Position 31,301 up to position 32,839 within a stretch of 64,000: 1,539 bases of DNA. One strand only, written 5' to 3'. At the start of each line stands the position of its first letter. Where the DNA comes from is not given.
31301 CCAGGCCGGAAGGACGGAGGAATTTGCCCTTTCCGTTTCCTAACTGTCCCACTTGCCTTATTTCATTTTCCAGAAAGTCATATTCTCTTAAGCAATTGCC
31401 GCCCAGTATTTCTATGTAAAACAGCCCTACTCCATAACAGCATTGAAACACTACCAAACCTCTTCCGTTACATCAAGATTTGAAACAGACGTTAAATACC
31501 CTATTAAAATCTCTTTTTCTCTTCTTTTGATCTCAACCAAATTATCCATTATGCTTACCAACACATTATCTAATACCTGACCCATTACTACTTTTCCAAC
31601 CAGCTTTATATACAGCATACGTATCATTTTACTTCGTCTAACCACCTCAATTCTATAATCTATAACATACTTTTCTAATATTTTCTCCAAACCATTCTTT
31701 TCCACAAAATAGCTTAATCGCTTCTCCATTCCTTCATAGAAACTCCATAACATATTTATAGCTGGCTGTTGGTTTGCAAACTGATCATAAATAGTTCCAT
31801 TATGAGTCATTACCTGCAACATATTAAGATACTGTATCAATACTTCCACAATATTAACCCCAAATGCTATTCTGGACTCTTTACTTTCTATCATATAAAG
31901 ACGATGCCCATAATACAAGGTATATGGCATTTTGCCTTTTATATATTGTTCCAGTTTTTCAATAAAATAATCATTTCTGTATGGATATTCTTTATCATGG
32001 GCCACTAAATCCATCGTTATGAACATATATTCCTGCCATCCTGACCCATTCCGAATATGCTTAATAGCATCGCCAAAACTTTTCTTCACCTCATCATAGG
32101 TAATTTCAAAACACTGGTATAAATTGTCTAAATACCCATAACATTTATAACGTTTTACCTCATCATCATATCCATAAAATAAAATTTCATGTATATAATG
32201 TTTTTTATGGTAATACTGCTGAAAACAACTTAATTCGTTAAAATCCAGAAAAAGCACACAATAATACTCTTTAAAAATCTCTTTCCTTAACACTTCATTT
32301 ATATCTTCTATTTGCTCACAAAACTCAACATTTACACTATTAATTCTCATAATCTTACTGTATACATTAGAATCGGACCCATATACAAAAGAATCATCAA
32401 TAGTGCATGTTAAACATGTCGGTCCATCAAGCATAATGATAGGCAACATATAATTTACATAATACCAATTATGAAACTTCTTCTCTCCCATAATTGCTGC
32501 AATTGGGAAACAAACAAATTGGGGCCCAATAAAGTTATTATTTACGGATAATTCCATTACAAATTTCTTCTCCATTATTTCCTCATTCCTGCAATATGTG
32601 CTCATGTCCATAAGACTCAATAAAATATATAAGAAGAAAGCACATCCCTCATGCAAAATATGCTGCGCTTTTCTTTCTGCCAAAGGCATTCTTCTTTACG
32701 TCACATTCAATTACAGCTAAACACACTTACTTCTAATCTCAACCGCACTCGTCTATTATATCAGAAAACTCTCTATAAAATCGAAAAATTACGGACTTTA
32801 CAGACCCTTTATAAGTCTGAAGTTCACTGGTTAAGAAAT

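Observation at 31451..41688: AT-rich mosaic island: three ABC exporters, a cytoplasmic subtilase/P-loop fusion, a transglutaminase-fold protein and an unknown 374-aa protein, with no recognisable substrate gene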

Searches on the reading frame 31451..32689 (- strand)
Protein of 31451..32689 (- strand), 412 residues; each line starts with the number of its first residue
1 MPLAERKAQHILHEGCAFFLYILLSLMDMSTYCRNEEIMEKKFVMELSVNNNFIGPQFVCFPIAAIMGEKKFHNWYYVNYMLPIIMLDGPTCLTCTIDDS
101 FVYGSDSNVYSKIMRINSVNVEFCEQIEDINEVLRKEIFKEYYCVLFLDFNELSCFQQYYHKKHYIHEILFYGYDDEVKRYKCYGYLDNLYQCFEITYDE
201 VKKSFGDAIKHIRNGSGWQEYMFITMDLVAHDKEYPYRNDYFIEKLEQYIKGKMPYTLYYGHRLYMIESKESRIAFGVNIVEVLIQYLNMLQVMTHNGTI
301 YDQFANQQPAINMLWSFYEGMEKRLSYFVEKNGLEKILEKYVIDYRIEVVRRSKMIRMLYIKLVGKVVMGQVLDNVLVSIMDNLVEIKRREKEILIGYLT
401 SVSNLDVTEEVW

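Call 4: search_protein_families(library=ncbifam, proteins=[window:31451-32689:-], max_evalue=0.01)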
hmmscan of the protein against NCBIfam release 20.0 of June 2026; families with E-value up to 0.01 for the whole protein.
window:31451-32689:- (412 aa): 0 families

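Call 5: search_protein_families(library=pfam, proteins=[window:31451-32689:-], max_evalue=0.01)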
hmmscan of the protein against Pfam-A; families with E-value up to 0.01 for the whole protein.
window:31451-32689:- (412 aa): 1 family
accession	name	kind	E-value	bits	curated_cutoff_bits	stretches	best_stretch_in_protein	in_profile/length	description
PF14399.12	BtrH_N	-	0.001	19.8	29.7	1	112-181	58-129/134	Butirosin biosynthesis protein H, N-terminal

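Call 31: find_homologous_proteins(query=window:31451-32689:-)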
Query window:31451-32689:- (412 aa): 9 proteins with E <= 0.001 among 1599 candidates.
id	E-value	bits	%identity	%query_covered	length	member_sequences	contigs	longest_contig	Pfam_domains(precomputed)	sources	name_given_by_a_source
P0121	1.1e-249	847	100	91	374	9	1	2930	-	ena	-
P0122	2.0e-208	711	82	91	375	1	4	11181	-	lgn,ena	-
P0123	1.2e-138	481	56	90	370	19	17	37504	-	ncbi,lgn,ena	-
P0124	2.4e-124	434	52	89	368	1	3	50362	-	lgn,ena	-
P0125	2.1e-112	394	61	70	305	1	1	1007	-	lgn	-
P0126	2.4e-80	289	37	89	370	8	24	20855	-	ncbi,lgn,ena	-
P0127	9.4e-66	241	36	84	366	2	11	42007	-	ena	-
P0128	1.6e-64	237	35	86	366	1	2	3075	-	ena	-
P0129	1.7e-64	237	35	84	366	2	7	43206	-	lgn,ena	-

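Call 32: find_encoding_contigs(protein=P0122, flank=10000, max_places=2)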
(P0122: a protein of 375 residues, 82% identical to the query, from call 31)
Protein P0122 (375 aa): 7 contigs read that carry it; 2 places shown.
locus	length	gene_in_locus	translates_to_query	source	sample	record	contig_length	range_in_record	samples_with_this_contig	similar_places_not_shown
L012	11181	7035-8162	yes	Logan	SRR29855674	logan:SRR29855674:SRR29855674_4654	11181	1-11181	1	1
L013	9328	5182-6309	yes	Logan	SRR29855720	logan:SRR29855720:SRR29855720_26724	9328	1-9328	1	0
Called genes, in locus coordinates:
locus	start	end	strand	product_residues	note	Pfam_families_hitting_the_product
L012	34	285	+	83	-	-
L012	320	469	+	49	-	-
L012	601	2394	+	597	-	PF00082:Peptidase_S8, PF07755:DUF1611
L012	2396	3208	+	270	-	-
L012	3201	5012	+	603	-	PF00005:ABC_tran, PF13304:AAA_21 (faint)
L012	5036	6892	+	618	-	PF13304:AAA_21 (faint), PF00005:ABC_tran, PF02463:SMC_N (faint)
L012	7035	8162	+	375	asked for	-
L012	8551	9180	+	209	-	-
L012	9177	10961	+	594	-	PF00664:ABC_membrane, PF00005:ABC_tran, PF13304:AAA_21 (faint)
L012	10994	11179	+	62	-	?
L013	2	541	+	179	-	?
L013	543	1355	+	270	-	-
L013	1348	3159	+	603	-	PF00005:ABC_tran, PF13304:AAA_21 (faint)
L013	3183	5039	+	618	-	PF13304:AAA_21 (faint), PF00005:ABC_tran, PF02463:SMC_N (faint)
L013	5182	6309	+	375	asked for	-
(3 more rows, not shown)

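Call 33: find_encoding_contigs(protein=P0123, flank=10000, max_places=2)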
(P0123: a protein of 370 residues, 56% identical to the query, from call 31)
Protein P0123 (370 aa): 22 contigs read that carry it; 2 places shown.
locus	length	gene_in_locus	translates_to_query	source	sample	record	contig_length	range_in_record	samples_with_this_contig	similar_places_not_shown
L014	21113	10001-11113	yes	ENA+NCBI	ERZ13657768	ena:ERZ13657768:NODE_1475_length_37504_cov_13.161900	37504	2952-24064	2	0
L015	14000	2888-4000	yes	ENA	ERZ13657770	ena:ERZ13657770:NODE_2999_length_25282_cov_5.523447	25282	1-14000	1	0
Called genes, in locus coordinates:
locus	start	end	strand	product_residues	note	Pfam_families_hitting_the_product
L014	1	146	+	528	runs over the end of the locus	PF09820:AAA-ATPase_like, PF08011:PDDEXK_9 (weak)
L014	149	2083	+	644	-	-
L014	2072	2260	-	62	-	-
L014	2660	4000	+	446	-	PF04055:Radical_SAM, PF13353:Fer4_12 (weak)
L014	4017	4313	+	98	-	-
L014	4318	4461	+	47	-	-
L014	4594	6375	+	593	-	PF00005:ABC_tran, PF13304:AAA_21 (faint)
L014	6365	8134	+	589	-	PF00005:ABC_tran, PF02463:SMC_N (faint), PF13304:AAA_21 (faint)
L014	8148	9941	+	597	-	PF00082:Peptidase_S8, PF07755:DUF1611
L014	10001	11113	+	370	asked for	-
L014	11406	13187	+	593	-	PF00005:ABC_tran, PF02463:SMC_N (faint)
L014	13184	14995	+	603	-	PF00005:ABC_tran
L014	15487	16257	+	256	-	PF00005:ABC_tran, PF13304:AAA_21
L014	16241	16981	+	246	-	PF12730:ABC2_membrane_4, PF12698:ABC2_membrane_3 (weak)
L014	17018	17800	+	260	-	PF12730:ABC2_membrane_4 (weak)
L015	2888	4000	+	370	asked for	-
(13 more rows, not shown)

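Call 34: find_encoding_contigs(protein=P0127, flank=10000, max_places=2)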
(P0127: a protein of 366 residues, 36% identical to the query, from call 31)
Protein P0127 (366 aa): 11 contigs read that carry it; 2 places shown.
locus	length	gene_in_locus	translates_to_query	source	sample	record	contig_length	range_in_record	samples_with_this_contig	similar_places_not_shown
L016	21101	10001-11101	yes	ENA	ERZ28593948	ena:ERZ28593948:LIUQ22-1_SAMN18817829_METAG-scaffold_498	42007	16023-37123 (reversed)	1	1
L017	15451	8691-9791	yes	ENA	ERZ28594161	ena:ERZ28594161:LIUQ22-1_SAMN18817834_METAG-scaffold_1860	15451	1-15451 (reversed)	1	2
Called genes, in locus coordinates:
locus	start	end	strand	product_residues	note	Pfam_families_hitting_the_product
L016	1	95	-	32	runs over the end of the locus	-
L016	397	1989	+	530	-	PF01381:HTH_3 (faint), PF13560:HTH_31 (faint)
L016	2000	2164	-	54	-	-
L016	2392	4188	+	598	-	PF00005:ABC_tran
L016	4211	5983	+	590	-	PF02463:SMC_N (faint), PF00005:ABC_tran, PF13304:AAA_21 (faint)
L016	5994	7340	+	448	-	PF04055:Radical_SAM, PF13353:Fer4_12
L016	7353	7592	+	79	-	-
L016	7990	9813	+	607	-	PF00082:Peptidase_S8, PF07755:DUF1611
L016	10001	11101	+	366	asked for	-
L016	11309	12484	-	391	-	PF13793:Pribosyltran_N, PF00156:Pribosyltran, PF14572:Pribosyl_synth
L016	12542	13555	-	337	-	PF00308:Bac_DnaA, PF01695:IstB_IS21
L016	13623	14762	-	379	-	PF07261:DnaB_2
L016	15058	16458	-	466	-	PF01225:Mur_ligase, PF08245:Mur_ligase_M, PF02875:Mur_ligase_C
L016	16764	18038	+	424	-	PF00483:NTP_transferase, PF12804:NTP_transf_3 (weak), PF07959:Fucose_pyrophosphorylase (faint), PF25247:LbH_GLGC (faint), PF25084:LbH_EIF2B, PF00132:Hexapep (faint), PF24894:Hexapep_GlmU, PF25087:GMPPB_C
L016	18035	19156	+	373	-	PF00483:NTP_transferase, PF07959:Fucose_pyrophosphorylase (faint), PF12804:NTP_transf_3 (weak), PF24894:Hexapep_GlmU, PF25084:LbH_EIF2B, PF25087:GMPPB_C (weak), PF25247:LbH_GLGC (weak)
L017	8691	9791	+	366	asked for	-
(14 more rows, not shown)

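Call 47: search_protein_families(library=pfam, alignment_id=A2, max_evalue=0.01)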
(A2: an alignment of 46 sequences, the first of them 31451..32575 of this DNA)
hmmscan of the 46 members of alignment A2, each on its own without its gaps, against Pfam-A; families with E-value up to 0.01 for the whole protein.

A. member 1, window:31451-32575:- (374 aa): 1 family
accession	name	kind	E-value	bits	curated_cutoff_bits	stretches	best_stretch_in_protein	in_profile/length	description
PF14399.12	BtrH_N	-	0.00091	19.9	29.7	1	74-143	58-129/134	Butirosin biosynthesis protein H, N-terminal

B. families by the number of members that match (of 46 scanned): 3 families
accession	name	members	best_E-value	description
PF14399.12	BtrH_N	14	5.4e-06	Butirosin biosynthesis protein H, N-terminal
PF19468.4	DUF6005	1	3.9e-05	Family of unknown function (DUF6005)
PF13058.12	DUF3920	1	0.0035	Protein of unknown function (DUF3920)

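Call 48: search_solved_structures(query=A2, max_evalue=1, show_alignments=2)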
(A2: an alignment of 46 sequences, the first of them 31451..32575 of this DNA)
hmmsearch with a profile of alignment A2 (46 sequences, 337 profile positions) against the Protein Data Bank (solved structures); distinct sequences matched with E-value up to 1: 1.
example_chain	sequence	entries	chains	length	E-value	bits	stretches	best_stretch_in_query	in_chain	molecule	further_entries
2k9m_A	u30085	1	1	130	0.056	15.7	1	258-333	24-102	RNA polymerase sigma factor RpoN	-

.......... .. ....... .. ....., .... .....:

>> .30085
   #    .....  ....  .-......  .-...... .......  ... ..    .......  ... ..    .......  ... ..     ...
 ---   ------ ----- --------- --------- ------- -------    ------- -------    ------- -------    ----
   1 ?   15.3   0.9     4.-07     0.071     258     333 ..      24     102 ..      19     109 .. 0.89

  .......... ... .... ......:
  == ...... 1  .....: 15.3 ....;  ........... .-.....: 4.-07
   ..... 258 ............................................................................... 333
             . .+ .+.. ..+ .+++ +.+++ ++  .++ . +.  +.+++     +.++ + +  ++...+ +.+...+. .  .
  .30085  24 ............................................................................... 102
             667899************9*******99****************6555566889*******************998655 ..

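Call 56: find_homologous_proteins(query=A2, max_evalue=0.00001)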
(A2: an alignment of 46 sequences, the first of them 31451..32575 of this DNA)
Query A2 (46 sequences) (374 aa, profile of the alignment): 60 proteins with E <= 0.00001 among 3699 candidates.
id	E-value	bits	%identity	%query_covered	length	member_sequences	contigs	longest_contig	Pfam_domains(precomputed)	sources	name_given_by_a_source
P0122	5.5e-81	290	82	100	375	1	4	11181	-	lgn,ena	-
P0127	3.2e-80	288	36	93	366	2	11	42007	-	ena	-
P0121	5.5e-80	287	100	100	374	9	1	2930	-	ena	-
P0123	2.2e-79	285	56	99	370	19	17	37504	-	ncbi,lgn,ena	-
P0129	5.9e-79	284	35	93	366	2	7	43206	-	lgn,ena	-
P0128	2.2e-73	265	35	94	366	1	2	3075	-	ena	-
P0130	1.2e-70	256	31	13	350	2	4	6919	-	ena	-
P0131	1.2e-69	253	36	97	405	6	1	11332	-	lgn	-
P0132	2.7e-68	249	29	13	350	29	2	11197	-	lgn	-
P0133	8.4e-68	247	22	25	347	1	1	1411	-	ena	-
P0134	8.9e-68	247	33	13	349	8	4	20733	-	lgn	-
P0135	9.5e-68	247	33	12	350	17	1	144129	-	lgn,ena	-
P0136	1.0e-67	247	22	25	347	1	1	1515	-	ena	-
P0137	3.6e-67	245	29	13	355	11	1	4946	-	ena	-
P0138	7.6e-67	244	26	28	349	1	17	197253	-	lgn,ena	-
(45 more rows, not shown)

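Call 60: find_encoding_contigs(protein=window:31451-32575:-, flank=10000, max_places=10)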
Protein window:31451-32575:- (374 aa): 24 contigs read that carry it; 10 places shown.
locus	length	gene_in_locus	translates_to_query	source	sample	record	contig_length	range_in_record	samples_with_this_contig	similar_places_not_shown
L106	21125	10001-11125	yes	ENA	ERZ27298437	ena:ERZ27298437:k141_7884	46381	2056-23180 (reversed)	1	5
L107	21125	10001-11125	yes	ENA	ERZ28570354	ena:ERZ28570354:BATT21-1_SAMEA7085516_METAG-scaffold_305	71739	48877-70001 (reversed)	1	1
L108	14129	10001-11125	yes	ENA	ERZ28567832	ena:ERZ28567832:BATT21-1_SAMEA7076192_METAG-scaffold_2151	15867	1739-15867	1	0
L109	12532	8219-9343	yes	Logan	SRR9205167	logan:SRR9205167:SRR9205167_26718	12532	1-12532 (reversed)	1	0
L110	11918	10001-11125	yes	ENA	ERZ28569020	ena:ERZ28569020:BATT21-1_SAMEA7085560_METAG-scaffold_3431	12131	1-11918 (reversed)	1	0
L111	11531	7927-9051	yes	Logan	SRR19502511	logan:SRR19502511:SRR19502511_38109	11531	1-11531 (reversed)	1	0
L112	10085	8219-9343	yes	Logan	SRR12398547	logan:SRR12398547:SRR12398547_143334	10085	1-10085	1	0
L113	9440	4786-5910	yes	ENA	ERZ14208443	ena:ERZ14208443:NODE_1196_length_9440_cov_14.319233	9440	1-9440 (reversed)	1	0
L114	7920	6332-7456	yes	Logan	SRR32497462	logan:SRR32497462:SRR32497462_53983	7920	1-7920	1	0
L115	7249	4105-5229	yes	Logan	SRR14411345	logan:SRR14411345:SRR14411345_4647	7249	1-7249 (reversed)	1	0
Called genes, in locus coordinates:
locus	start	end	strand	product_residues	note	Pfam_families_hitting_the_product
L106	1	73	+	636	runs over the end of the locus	-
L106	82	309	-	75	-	-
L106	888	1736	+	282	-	-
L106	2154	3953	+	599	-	PF00005:ABC_tran, PF02463:SMC_N (faint), PF13304:AAA_21 (faint)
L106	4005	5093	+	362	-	PF00082:Peptidase_S8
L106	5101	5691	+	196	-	PF07755:DUF1611 (weak)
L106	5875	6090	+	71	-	-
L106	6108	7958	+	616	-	PF00005:ABC_tran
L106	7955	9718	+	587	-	PF00005:ABC_tran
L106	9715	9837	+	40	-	-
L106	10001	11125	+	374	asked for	-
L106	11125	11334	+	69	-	-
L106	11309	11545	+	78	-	-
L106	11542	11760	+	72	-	-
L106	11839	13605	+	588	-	PF09820:AAA-ATPase_like, PF08011:PDDEXK_9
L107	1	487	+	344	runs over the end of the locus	-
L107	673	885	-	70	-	-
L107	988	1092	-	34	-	-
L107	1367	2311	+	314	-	PF01436:NHL (faint)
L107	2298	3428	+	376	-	PF12704:MacB_PCD (weak), PF02687:FtsX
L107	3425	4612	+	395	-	PF02687:FtsX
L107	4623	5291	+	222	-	PF00005:ABC_tran, PF02463:SMC_N (faint), PF13304:AAA_21 (faint)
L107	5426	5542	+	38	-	-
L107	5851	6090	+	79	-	-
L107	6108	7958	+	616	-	PF00005:ABC_tran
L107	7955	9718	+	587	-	PF00005:ABC_tran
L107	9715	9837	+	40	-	-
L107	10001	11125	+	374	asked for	-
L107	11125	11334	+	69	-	-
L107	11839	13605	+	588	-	PF09820:AAA-ATPase_like, PF08011:PDDEXK_9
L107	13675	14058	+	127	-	PF00005:ABC_tran (faint)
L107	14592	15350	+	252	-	PF02675:AdoMet_dc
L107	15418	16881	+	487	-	PF01276:OKR_DC_1, PF00155:Aminotran_1_2, PF00266:Aminotran_5, PF01041:DegT_DnrJ_EryC1, PF03711:OKR_DC_1_C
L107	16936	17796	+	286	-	PF17284:Spermine_synt_N, PF01564:Spermine_synth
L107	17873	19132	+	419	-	PF03435:Sacchrp_dh_NADP, PF16653:Sacchrp_dh_C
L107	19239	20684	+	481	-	PF01120:Alpha_L_fucos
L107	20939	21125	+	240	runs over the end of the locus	PF00005:ABC_tran, PF13304:AAA_21 (weak)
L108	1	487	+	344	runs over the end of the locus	-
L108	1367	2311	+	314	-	PF01436:NHL (faint)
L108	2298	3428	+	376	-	PF12704:MacB_PCD (weak), PF02687:FtsX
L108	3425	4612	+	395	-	PF02687:FtsX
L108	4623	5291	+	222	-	PF00005:ABC_tran, PF02463:SMC_N (faint), PF13304:AAA_21 (faint)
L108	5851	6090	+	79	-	-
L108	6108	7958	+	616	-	PF00005:ABC_tran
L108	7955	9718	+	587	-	PF00005:ABC_tran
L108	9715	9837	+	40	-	-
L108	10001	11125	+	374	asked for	-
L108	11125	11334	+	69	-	-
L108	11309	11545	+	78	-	-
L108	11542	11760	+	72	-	-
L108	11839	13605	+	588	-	PF09820:AAA-ATPase_like, PF08011:PDDEXK_9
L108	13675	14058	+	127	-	PF00005:ABC_tran (faint)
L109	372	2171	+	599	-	PF00005:ABC_tran, PF02463:SMC_N (faint), PF13304:AAA_21 (faint)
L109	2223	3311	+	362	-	PF00082:Peptidase_S8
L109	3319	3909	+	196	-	PF07755:DUF1611 (weak)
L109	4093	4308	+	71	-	-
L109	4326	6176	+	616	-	PF00005:ABC_tran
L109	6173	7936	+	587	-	PF00005:ABC_tran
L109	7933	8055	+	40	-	-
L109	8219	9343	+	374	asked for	-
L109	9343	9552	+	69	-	-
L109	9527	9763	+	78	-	-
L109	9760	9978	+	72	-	-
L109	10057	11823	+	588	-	PF09820:AAA-ATPase_like, PF08011:PDDEXK_9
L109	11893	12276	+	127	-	PF00005:ABC_tran (faint)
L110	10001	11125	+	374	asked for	-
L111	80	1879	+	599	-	PF00005:ABC_tran, PF02463:SMC_N (faint), PF13304:AAA_21 (faint)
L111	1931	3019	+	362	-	PF00082:Peptidase_S8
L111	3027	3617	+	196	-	PF07755:DUF1611 (weak)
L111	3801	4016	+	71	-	-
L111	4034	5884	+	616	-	PF00005:ABC_tran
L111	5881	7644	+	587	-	PF00005:ABC_tran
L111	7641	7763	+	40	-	-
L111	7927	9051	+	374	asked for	-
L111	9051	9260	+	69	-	-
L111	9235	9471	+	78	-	-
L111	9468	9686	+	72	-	-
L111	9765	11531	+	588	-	PF09820:AAA-ATPase_like, PF08011:PDDEXK_9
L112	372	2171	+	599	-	PF00005:ABC_tran, PF02463:SMC_N (faint), PF13304:AAA_21 (faint)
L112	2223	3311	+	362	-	PF00082:Peptidase_S8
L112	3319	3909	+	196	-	PF07755:DUF1611 (weak)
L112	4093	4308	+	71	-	-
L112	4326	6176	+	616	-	PF00005:ABC_tran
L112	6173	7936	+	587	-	PF00005:ABC_tran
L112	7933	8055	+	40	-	-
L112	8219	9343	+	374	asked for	-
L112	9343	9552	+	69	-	-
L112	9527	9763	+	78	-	-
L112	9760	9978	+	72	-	-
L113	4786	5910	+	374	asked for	-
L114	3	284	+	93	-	?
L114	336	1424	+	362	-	PF00082:Peptidase_S8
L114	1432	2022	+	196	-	PF07755:DUF1611 (weak)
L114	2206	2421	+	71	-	-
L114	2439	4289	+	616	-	PF00005:ABC_tran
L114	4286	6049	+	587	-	PF00005:ABC_tran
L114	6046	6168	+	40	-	-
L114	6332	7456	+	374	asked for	-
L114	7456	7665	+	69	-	-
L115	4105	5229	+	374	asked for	-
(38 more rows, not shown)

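Call 64: predict_structure(alignment_id=A4)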
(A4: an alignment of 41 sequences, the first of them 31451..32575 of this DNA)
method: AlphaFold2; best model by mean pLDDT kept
length: 374 residues; sequences in the alignment: 41
mean_pLDDT: 85.8   pTM: 0.85
mean pLDDT of the five models: 85.8, 85.6, 85.5, 84.8, 84.7
residues with pLDDT >= 90: 207; 70-90: 114; 50-70: 37; < 50: 16
segments of 3 or more residues with pLDDT < 50: 64-72, 371-374
pLDDT, mean of each block of 10 residues (from residue 1): 91 74 87 87 87 84 44 70 90 97 94 83 68 97 91 90 95 76 83 72 91 76 53 84 95 95 92 91 95 95 98 96 96 96 97 97 86 42
secondary structure, 60 per line:
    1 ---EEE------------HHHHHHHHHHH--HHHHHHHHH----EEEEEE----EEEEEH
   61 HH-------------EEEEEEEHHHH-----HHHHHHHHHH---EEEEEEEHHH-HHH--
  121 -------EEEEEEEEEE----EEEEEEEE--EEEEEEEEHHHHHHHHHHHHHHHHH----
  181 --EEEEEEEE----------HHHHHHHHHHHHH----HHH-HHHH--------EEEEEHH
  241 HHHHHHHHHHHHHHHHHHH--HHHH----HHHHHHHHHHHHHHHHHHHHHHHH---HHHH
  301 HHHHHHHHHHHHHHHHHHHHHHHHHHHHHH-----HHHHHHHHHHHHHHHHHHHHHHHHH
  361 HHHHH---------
elements in order: E4-6 H19-29 H32-40 E45-50 E55-59 E76-82 H83-86 H92-101 E105-111 E128-137 E142-149 E152-159 H160-176 E183-190 H201-213 H222-225 E234-238 H239-259 H262-265 H270-293 H297-330 H336-365
